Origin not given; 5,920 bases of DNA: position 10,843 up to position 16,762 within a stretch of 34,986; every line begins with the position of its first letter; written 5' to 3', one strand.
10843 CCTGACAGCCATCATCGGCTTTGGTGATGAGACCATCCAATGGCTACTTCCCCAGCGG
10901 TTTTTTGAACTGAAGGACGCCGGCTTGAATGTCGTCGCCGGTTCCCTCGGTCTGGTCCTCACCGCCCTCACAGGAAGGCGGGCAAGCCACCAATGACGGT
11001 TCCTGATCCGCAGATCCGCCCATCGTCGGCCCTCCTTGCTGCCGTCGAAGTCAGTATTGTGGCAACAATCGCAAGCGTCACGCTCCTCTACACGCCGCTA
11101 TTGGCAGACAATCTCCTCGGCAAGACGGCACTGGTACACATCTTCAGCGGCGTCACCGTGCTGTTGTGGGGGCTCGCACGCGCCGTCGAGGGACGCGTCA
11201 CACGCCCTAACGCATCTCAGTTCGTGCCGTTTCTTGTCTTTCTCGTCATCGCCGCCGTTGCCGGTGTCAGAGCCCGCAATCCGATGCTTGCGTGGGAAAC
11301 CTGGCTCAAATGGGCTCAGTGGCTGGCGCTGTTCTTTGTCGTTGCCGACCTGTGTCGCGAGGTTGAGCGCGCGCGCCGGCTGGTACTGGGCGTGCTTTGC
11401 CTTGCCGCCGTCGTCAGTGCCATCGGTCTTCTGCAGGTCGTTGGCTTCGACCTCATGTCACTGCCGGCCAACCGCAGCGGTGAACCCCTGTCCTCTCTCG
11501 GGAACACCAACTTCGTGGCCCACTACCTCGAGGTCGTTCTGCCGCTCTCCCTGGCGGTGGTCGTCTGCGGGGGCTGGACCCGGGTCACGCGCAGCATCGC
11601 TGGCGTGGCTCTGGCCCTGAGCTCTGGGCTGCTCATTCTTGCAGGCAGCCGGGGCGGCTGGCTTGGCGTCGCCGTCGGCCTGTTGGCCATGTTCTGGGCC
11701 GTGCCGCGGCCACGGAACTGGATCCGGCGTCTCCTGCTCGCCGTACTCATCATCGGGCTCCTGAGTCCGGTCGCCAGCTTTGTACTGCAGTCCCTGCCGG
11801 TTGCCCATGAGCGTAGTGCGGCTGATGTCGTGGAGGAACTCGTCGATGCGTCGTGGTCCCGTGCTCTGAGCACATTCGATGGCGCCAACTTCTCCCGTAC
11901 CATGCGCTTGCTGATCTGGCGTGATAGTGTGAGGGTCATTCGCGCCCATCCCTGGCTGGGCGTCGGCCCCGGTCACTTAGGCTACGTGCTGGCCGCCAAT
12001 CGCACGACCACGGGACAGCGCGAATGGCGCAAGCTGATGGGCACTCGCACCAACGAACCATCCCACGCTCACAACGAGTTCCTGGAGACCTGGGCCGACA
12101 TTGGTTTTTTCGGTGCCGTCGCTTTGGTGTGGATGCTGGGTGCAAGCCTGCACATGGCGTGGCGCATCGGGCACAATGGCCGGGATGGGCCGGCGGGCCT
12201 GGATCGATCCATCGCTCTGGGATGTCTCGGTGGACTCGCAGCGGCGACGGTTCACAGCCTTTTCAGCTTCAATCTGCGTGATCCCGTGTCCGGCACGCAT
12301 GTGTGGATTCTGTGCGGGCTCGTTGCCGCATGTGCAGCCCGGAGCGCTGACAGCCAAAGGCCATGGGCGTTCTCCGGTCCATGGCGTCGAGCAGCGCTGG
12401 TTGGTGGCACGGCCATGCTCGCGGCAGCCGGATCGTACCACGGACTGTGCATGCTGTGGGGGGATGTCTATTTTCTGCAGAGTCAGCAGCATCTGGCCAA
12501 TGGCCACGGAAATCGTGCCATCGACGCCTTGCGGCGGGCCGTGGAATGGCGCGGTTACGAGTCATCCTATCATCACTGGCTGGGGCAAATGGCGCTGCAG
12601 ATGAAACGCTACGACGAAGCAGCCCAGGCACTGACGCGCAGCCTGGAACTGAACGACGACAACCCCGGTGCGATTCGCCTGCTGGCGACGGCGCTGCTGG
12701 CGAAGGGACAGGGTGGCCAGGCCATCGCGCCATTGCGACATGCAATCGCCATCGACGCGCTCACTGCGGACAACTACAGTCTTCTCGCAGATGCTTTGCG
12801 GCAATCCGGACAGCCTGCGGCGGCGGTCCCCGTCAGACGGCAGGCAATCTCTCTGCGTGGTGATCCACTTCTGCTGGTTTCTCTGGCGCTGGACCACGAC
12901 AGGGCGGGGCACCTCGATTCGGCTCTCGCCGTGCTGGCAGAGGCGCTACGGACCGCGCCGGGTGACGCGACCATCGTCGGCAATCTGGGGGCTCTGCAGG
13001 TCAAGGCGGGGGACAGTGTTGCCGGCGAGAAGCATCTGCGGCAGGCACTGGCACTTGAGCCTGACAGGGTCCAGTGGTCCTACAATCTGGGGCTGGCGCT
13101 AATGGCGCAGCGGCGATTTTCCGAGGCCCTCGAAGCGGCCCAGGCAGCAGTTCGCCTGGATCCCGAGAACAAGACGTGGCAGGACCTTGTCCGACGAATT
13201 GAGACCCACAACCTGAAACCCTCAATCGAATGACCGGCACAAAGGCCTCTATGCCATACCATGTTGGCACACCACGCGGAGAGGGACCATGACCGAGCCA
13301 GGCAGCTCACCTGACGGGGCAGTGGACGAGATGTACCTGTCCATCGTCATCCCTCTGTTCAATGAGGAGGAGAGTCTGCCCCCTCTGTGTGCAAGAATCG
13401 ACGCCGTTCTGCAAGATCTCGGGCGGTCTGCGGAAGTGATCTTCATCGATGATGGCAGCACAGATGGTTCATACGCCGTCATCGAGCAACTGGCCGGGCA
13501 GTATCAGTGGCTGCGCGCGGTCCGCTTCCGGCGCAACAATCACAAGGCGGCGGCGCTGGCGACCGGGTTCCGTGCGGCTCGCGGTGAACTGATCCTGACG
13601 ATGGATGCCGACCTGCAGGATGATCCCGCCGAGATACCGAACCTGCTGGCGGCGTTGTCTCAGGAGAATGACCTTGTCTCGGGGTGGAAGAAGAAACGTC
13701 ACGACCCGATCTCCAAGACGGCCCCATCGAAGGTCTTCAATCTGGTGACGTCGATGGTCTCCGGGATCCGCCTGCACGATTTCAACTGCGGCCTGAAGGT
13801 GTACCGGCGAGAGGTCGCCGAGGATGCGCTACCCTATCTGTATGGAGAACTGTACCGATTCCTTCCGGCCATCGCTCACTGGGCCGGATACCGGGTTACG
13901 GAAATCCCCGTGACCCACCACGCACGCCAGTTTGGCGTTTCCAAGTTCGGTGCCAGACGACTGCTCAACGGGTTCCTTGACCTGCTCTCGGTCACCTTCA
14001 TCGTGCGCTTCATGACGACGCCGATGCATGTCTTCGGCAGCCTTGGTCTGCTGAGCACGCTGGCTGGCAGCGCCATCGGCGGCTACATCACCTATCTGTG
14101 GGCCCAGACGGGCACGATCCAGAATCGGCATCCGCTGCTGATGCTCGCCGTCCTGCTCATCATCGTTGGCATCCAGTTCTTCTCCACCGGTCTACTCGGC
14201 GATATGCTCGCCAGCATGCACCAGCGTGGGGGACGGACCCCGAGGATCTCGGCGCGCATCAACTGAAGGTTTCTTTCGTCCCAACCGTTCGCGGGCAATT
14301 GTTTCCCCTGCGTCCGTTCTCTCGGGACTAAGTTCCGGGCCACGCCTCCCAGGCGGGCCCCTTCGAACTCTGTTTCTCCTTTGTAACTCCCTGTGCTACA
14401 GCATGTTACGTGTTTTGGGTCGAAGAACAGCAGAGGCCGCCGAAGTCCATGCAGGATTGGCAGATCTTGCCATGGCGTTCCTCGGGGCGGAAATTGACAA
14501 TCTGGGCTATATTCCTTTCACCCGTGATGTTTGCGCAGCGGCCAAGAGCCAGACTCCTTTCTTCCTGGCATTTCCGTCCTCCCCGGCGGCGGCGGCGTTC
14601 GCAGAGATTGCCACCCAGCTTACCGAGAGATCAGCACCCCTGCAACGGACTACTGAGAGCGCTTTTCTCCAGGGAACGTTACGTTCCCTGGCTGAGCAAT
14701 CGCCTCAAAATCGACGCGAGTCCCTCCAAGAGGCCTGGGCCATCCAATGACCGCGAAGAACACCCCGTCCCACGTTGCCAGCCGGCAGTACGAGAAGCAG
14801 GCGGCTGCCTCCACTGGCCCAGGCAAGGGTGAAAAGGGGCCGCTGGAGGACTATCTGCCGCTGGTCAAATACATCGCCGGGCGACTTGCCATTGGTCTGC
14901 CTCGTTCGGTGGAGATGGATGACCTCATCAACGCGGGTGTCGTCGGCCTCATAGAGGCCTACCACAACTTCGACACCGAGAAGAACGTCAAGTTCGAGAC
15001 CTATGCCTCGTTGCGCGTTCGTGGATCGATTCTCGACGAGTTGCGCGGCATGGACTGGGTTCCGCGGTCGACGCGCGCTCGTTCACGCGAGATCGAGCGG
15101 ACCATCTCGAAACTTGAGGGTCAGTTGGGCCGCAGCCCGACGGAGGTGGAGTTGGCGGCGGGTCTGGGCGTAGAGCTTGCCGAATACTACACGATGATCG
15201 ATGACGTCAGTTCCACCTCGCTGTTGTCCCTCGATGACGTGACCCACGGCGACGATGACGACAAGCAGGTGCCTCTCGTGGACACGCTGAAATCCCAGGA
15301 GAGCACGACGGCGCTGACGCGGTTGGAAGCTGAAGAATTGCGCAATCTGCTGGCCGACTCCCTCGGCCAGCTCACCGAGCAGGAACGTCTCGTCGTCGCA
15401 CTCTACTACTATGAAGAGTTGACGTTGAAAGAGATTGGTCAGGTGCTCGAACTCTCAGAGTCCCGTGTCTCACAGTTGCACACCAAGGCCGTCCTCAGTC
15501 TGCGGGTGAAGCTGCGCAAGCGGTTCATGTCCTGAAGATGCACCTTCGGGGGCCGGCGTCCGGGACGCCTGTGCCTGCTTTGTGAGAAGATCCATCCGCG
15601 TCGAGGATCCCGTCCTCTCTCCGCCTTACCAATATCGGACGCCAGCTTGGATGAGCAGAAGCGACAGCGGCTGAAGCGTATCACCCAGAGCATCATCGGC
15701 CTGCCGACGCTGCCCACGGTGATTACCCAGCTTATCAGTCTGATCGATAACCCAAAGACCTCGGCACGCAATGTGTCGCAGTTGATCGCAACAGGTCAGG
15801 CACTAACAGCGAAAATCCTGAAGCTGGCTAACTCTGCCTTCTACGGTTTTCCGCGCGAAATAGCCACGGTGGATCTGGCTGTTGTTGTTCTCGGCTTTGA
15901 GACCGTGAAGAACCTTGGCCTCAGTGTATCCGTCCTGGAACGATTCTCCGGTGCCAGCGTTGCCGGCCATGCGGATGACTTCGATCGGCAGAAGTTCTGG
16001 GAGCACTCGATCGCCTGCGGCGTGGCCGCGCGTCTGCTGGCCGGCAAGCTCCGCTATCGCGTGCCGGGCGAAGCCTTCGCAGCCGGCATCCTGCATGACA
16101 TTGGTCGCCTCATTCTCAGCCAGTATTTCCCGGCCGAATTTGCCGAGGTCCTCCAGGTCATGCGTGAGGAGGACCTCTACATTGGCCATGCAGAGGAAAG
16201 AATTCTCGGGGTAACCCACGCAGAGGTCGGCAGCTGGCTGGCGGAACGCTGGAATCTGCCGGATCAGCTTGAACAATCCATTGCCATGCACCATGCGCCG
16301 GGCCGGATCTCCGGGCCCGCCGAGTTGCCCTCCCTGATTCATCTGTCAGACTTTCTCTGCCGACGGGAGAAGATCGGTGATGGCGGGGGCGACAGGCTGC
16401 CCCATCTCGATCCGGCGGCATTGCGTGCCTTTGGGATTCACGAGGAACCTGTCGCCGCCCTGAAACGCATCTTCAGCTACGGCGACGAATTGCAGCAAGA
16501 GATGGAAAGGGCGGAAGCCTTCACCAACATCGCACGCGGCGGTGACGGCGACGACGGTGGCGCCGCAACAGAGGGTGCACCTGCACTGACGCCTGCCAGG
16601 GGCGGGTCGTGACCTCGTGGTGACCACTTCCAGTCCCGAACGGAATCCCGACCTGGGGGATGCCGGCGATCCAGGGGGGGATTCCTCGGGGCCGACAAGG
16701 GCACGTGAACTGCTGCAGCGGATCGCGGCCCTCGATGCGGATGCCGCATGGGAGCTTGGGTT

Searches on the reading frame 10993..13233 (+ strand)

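Call 11: search_protein_families(library=pfam, proteins=[window:10993-13233:+], max_evalue=0.001)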
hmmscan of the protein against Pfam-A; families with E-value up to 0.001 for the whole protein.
window:10993-13233:+ (746 aa): 15 families
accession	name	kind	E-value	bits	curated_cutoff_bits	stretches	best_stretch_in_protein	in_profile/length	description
PF04932.20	Wzy_C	-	1.1e-28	100.3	31.7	1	206-378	2-148/149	O-Antigen ligase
PF07719.23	TPR_2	-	5.9e-23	79.5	27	2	697-726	5-34/34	Tetratricopeptide repeat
PF14559.12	TPR_19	-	4.1e-17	62.7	25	2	671-736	3-68/68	Tetratricopeptide repeat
PF00515.34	TPR_1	-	4.4e-17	61.5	27.8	2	697-726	5-34/34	Tetratricopeptide repeat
PF13432.12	TPR_16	-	5.8e-17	62.2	32.7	2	668-726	6-64/65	Tetratricopeptide repeat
PF13428.12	TPR_14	-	8.6e-16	57.3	23.5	0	627-667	3-43/44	Tetratricopeptide repeat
PF13181.12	TPR_8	-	1.1e-15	56.8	25.7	0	526-557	3-34/34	Tetratricopeptide repeat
PF13424.12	TPR_12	-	4.9e-10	39.9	30.1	1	527-588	6-75/77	Tetratricopeptide repeat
PF13414.12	TPR_11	-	6.9e-10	38.9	26.8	0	681-706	16-41/42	TPR repeat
PF13176.12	TPR_7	-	8.4e-09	35.3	27.9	0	596-626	3-33/36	Tetratricopeptide repeat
PF12895.13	ANAPC3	-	7.8e-08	32.9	27.2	1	494-548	27-80/82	Anaphase-promoting complex, cyclosome, subunit 3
PF13431.12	TPR_17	-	7.8e-08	32.4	24.4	0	547-573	2-28/34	Tetratricopeptide repeat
PF23914.1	TPR_CcmH_CycH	-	2.9e-07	30.9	42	0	512-612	38-141/158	Cytochrome c-type biogenesis protein H TPR domain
PF13429.12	TPR_15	-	7.6e-07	29.3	26.2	1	493-619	149-275/280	Tetratricopeptide repeat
PF13371.12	TPR_9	-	1.1e-06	29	35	0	637-694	7-64/73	Tetratricopeptide repeat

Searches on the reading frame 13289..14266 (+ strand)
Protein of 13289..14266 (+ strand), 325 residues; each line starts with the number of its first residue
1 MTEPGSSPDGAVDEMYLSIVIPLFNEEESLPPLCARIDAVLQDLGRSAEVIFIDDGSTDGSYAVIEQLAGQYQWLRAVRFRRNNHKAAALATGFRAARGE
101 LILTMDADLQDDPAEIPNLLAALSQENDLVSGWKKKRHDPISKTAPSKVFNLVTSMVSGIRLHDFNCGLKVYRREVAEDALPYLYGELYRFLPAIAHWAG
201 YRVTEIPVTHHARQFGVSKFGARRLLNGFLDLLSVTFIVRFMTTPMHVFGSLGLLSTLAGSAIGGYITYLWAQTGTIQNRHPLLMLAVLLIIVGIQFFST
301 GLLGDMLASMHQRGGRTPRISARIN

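Call 10: search_protein_families(library=pfam, proteins=[window:13289-14266:+], max_evalue=0.001)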
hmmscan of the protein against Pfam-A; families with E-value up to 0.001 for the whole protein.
window:13289-14266:+ (325 aa): 2 families
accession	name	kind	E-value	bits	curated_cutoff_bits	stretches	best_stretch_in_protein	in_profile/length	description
PF00535.33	Glycos_transf_2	-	3e-29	102.5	23.3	1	18-179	1-166/168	Glycosyl transferase family 2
PF13641.12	Glyco_tranf_2_3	-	4e-05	24.2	27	1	17-130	3-119/230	Glycosyltransferase like family 2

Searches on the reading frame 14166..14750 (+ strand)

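Call 24: search_protein_families(library=pfam, proteins=[window:14166-14750:+], max_evalue=1)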
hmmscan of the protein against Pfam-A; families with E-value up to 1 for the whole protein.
window:14166-14750:+ (194 aa): 1 family
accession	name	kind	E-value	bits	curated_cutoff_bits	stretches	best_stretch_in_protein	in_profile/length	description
PF10609.15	ParA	-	0.2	11.5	27.1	1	108-152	201-245/246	NUBPL iron-transfer P-loop NTPase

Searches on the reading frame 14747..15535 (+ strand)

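Call 10: search_protein_families(library=pfam, proteins=[window:14747-15535:+], max_evalue=0.001)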
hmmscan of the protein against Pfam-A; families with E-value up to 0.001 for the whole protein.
window:14747-15535:+ (262 aa): 4 families
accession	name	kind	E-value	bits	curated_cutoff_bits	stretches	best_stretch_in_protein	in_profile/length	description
PF04545.22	Sigma70_r4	-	1.5e-17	63.2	24.1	1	206-253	2-49/50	Sigma-70, region 4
PF04542.20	Sigma70_r2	-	1.9e-15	56.9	24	1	34-104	3-70/71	Sigma-70 region 2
PF04539.22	Sigma70_r3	-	1.6e-09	38.2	25.3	1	114-173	4-63/78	Sigma-70 region 3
PF08281.18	Sigma70_r4_2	-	7.7e-09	35.5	25.7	1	201-249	3-51/54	Sigma-70, region 4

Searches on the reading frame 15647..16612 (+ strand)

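Call 10: search_protein_families(library=pfam, proteins=[window:15647-16612:+], max_evalue=0.001)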
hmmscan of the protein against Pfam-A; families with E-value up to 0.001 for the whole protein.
window:15647-16612:+ (321 aa): 2 families
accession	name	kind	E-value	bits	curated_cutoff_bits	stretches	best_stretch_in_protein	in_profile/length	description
PF08668.18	HDOD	-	5.8e-65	218.9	22.9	1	19-218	1-196/196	HDOD domain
PF01966.28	HD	-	5.8e-06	27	22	1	118-222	2-92/116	HD domain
